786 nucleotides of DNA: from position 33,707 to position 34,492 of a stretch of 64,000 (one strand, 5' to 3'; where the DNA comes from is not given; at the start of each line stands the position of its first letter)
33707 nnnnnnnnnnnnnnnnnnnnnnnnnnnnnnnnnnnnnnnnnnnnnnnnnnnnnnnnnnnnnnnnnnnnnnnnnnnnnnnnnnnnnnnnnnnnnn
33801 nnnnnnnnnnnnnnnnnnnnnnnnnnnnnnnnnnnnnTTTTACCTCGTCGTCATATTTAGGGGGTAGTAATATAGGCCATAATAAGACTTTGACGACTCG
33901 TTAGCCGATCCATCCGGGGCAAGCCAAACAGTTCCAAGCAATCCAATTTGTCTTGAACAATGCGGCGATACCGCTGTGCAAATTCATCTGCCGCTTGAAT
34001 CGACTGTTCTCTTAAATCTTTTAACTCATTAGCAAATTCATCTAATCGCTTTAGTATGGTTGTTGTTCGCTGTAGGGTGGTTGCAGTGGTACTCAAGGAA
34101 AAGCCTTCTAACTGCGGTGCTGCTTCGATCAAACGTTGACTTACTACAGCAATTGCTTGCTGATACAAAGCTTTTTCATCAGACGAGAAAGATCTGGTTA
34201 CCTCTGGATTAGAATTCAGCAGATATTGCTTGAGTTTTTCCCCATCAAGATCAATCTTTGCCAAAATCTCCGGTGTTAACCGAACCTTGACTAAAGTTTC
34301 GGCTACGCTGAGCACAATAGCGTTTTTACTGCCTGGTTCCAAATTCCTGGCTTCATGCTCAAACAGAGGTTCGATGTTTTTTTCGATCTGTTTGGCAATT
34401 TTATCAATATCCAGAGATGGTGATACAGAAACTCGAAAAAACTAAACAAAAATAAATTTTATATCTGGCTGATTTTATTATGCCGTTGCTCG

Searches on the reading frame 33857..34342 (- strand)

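Call 63: search_protein_families(library=pfam, proteins=[window:33857-34342:-], max_evalue=0.0001)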
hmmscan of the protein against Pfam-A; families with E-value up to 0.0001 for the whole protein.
window:33857-34342:- (161 aa): 1 family
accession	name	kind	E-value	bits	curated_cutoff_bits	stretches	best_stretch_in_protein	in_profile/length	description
PF22733.1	NNH1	-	1.9e-17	64.4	27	1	2-103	74-175/177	NACHT N-terminal Helical domain 1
